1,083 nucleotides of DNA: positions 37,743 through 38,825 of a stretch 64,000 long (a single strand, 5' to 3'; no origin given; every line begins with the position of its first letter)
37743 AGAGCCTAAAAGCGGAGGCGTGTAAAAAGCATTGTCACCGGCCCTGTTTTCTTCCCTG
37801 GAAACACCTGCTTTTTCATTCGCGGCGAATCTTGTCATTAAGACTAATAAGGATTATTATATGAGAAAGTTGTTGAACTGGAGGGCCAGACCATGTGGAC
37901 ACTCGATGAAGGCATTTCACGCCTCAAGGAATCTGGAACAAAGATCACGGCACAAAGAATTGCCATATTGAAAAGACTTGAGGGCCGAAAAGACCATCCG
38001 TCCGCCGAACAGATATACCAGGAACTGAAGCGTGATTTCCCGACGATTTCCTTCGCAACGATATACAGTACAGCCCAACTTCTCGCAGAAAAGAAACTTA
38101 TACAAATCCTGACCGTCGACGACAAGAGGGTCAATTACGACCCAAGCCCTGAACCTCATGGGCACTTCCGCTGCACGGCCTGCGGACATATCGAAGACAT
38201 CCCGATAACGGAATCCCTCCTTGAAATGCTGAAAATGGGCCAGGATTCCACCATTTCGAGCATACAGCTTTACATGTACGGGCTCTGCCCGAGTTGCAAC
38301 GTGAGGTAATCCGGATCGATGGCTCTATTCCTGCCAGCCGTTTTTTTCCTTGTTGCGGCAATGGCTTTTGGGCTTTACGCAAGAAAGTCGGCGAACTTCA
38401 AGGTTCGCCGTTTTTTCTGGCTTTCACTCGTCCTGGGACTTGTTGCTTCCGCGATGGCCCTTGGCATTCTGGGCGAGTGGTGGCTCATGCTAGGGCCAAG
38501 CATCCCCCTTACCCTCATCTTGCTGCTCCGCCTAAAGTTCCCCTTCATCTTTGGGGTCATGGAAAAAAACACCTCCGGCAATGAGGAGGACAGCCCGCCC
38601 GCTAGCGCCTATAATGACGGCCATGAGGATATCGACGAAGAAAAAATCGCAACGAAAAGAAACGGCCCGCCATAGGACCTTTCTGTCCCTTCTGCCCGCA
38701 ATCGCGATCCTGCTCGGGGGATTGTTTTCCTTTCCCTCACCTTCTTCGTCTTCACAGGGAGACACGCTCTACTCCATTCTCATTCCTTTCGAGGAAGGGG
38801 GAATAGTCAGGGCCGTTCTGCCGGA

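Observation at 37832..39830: Fur-family regulator in an operon with two uncharacterised envelope proteins, the only plus-strand island in the window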

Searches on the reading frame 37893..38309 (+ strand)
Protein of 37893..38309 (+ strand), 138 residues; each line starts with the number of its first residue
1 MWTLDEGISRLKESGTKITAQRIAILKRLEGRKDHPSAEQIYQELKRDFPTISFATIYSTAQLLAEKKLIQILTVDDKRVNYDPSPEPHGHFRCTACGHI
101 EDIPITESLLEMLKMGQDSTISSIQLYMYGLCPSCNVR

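Call 4: search_protein_families(library=pfam, proteins=[window:37893-38309:+], max_evalue=1)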
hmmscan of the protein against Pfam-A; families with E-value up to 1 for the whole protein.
window:37893-38309:+ (138 aa): 9 families
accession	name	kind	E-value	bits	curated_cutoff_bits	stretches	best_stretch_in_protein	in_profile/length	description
PF01475.25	FUR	-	1e-23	84.2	23.1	1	13-127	1-119/121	Ferric uptake regulator family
PF18073.7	Zn_ribbon_LapB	-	0.0065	16.6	25.7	0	128-136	13-21/28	Rubredoxin metal binding domain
PF12583.14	TPPII_C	-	0.0087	17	27.7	1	23-55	23-51/69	Tripeptidyl peptidase II, C-terminal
PF20430.3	Eplus_motif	-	0.038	14.2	24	1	33-45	9-21/28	E+ motif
PF17819.6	Tex55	-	0.049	14.3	26.6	1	5-88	60-138/146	Testis-specific expressed protein 55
PF21349.2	RUBY_RBDX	-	0.12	12.3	26.5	0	92-100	1-9/30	Rubrerythrin, rubredoxin-like domain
PF08271.17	Zn_Ribbon_TF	-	0.19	11.7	29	1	87-108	15-36/43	TFIIB zinc-binding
PF05158.18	RNA_pol_Rpc34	-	0.22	11.4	28.4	1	36-82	23-68/332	RNA polymerase Rpc34 subunit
PF13717.11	Zn_ribbon_4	-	0.28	11.6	30.3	0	89-100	23-34/36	zinc-ribbon domain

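Call 5: search_protein_families(library=ncbifam, proteins=[window:37893-38309:+], max_evalue=1)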
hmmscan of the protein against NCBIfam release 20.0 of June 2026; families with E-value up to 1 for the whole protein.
window:37893-38309:+ (138 aa): 11 families
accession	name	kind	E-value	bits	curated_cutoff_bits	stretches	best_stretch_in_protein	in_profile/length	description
NF052545.1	TransRegPerRClab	equivalog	7.4e-36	123.2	180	1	8-136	5-135/138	transcriptional regulator PerR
NF051892.1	TransRegFurBacil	equivalog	1.6e-19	70.5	220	1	9-136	10-144/149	ferric iron uptake transcriptional regulator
NF047406.1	TransRegPerRTherm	equivalog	3.5e-19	69.3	200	1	17-136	5-126/130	manganese-dependent transcriptional regulator PerR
NF045678.1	TransRegIrrA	equivalog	6.1e-14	52.1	150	1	8-113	10-116/138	iron response transcriptional regulator IrrA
NF045677.1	FeRespRegIrr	equivalog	8.3e-14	51.8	170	1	10-122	3-117/127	Fur family transcriptional regulator Irr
NF047462.1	FUR_perox_PerRA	exception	8.3e-13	49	200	1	11-111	12-112/142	peroxide-responsive transcriptional repressor PerRA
NF051891.1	TransRegFurHelico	equivalog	8.3e-10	38.7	200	1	9-136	16-146/148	ferric iron uptake transcriptional regulator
NF006999.0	PRK09462.1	equivalog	7.7e-09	35.3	146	1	9-134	6-135/148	ferric iron uptake transcriptional regulator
NF047461.1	FUR_perox_PerRB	exception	5e-08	32.9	250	1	3-111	13-120/143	peroxide-responsive transcriptional repressor PerRB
NF008646.0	PRK11639.1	equivalog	0.0033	17.2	167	1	15-136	21-147/171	zinc uptake transcriptional repressor Zur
NF050184.1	VpaChn25_0724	subfamily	0.08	13.1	65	1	21-79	3-62/88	VpaChn25_0724 family phage protein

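Call 34: search_solved_structures(query=window:37893-38306:+, max_evalue=0.00001, show_alignments=3)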
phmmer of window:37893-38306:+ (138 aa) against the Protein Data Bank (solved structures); distinct sequences matched with E-value up to 0.00001: 19.
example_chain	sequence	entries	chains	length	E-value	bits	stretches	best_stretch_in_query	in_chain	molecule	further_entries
2fe3_A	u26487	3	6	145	3.6e-19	72.4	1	4-136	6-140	Peroxide operon regulator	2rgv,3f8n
6dk4_A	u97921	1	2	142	2.9e-18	69.4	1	9-111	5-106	Ferric uptake regulation protein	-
4i7h_A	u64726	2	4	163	1.9e-16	63.6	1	8-137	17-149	peroxide stress sensing regulator | Peroxide stress regulator PerR, FUR family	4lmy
9ire_A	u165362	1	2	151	4.2e-14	56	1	10-136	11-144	Ferric uptake regulation protein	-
6d57_A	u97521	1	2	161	8.9e-13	51.7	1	10-136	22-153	Ferric uptake regulation protein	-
4ets_A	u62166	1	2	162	9.1e-13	51.7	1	10-136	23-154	Ferric uptake regulation protein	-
5nbc_A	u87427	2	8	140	8.7e-12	48.5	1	11-136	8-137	Ferric uptake regulation protein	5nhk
4raz_A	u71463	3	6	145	1.8e-11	47.4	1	9-93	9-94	DNA-binding transcriptional dual regulator of siderophore biosynthesis and transport(Fur f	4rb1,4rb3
4ray_A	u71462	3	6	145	1.1e-10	44.9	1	10-93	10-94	DNA-binding transcriptional dual regulator of siderophore biosynthesis and transport(Fur f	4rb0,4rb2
5nl9_A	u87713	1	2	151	2.1e-10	44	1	11-113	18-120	Transcriptional regulator (FUR family)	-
2o03_A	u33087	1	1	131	8e-10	42.1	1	14-135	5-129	probable Zinc uptake regulation protein FurB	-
5fd6_A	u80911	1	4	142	6.3e-09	39.2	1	12-130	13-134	Ferric uptake regulation protein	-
5fd5_A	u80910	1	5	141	6.3e-09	39.2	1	12-130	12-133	Ferric uptake regulation protein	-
2w57_A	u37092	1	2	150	3.2e-07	33.7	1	9-134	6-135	FERRIC UPTAKE REGULATION PROTEIN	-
3mwm_A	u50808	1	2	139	1.4e-06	31.6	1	17-135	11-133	Putative metal uptake regulation protein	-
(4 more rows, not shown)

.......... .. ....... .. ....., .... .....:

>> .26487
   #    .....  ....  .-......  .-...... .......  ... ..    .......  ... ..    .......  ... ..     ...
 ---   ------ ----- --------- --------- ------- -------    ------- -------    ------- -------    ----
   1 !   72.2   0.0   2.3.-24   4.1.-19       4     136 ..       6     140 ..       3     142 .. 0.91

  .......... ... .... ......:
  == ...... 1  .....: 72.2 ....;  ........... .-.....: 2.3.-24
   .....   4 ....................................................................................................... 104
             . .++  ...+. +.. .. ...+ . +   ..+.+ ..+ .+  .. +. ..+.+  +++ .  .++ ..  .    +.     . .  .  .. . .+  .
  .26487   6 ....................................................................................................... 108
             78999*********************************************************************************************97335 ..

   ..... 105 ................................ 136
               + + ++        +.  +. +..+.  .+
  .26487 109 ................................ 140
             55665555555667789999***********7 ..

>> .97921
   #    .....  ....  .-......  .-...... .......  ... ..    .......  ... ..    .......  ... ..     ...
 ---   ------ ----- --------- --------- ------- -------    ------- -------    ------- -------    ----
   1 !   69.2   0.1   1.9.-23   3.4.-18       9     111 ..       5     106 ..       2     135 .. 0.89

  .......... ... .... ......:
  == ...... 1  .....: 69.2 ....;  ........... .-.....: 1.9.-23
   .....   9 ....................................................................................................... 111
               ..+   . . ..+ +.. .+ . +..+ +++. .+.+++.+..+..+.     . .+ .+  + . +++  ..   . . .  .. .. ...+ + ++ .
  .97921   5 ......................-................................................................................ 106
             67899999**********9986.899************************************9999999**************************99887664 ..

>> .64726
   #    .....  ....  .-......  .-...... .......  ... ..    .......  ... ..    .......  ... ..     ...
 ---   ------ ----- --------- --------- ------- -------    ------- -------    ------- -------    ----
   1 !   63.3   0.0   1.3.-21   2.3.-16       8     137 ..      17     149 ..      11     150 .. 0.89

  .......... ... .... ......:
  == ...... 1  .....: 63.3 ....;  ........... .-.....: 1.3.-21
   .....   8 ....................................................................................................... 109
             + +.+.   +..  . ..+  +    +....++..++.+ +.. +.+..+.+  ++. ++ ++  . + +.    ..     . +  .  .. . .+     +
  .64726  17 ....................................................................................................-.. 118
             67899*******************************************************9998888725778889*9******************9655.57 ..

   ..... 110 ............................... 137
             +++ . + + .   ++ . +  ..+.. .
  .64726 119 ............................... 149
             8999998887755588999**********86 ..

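Call 98: search_solved_structures(query=window:37893-38306:+, max_evalue=1e-11, show_alignments=5)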
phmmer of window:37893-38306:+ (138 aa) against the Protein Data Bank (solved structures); distinct sequences matched with E-value up to 1e-11: 7.
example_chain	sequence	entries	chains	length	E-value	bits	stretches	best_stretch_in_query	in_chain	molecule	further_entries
2fe3_A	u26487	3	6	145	3.6e-19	72.4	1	4-136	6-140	Peroxide operon regulator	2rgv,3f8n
6dk4_A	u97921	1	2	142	2.9e-18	69.4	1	9-111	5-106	Ferric uptake regulation protein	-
4i7h_A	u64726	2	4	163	1.9e-16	63.6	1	8-137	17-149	peroxide stress sensing regulator | Peroxide stress regulator PerR, FUR family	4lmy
9ire_A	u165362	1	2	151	4.2e-14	56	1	10-136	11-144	Ferric uptake regulation protein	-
6d57_A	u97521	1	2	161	8.9e-13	51.7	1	10-136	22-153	Ferric uptake regulation protein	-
4ets_A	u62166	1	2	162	9.1e-13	51.7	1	10-136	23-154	Ferric uptake regulation protein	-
5nbc_A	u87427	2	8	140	8.7e-12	48.5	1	11-136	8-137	Ferric uptake regulation protein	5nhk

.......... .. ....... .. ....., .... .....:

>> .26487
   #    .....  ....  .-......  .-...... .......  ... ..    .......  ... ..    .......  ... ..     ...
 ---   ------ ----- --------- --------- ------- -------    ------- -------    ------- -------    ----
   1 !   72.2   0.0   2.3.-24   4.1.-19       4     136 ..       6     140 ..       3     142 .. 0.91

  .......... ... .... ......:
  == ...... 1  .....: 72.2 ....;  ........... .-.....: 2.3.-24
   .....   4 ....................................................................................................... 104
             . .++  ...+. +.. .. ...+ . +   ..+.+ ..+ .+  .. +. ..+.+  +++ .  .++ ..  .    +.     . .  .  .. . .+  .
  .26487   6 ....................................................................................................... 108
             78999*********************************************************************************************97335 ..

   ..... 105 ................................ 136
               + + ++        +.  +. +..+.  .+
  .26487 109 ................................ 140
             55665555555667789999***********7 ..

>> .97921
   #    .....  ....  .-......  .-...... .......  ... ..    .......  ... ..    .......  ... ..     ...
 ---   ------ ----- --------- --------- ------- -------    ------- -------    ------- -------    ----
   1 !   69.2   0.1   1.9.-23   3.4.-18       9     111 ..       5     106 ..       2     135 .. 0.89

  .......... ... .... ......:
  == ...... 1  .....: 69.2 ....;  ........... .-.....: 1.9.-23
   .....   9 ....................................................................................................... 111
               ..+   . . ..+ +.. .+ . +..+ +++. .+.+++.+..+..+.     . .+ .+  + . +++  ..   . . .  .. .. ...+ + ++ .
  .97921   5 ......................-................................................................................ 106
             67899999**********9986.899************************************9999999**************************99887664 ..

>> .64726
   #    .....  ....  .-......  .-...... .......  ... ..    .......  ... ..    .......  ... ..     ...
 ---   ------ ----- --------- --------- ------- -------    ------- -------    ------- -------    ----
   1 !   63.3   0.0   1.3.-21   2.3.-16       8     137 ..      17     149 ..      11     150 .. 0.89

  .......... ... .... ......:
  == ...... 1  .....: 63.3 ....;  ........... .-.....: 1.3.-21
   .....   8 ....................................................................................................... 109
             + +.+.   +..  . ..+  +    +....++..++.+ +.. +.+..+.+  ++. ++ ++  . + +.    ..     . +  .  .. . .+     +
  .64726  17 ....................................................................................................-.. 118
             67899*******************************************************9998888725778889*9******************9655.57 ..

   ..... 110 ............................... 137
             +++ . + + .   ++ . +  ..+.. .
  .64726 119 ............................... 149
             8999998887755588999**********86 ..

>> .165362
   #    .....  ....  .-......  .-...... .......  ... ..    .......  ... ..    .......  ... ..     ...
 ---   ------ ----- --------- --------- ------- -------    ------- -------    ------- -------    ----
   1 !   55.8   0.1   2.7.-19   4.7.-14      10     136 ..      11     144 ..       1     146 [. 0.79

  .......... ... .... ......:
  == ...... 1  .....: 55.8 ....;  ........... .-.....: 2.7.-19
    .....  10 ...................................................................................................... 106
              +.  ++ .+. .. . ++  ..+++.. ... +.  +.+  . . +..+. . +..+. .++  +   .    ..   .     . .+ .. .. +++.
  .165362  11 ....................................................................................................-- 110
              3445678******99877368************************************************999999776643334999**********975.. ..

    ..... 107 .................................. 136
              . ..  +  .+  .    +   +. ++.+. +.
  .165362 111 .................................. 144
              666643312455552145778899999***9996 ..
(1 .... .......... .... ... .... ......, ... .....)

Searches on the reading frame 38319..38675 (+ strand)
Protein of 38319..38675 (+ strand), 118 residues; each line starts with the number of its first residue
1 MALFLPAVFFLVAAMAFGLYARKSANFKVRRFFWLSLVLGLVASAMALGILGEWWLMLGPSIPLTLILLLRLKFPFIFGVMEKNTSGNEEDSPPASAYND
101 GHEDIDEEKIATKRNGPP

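Call 4: search_protein_families(library=pfam, proteins=[window:38319-38675:+], max_evalue=1)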
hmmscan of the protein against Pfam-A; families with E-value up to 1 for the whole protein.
window:38319-38675:+ (118 aa): 2 families
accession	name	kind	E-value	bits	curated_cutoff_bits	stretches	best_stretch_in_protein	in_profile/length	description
PF11992.13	TgpA_N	-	0.038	13.4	30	1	7-73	23-145/333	TgpA N-terminal domain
PF08078.17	PsaX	-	0.47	10.9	25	0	2-18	17-33/35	PsaX family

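Call 5: search_protein_families(library=ncbifam, proteins=[window:38319-38675:+], max_evalue=1)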
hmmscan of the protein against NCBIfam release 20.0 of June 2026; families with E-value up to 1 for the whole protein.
window:38319-38675:+ (118 aa): 2 families
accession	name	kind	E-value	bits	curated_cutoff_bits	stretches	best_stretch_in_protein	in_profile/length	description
NF002799.1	PRK02943.1-1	equivalog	0.11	12.6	100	1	30-48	11-29/169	secA translation cis-regulator SecM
NF009025.0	PRK12361.1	equivalog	0.18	10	505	1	8-95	8-93/546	hypothetical protein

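Call 71: find_homologous_proteins(query=window:38319-38672:+, max_evalue=0.001)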
Query window:38319-38672:+ (118 aa): 6 proteins with E <= 0.001 among 23 candidates.
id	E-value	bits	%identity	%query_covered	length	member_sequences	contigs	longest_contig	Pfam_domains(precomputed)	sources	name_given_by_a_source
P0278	5.4e-63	228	100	88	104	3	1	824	-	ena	-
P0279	1.6e-39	152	64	92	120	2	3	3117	-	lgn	-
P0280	1.4e-37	146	65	92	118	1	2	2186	-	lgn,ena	-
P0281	2.3e-35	139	61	92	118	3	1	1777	-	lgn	-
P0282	6.8e-32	128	56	92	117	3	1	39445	-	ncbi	ncbi:MAG: hypothetical protein ACC613_01315 [Synergistales bacterium]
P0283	1.7e-29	120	56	92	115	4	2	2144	-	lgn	-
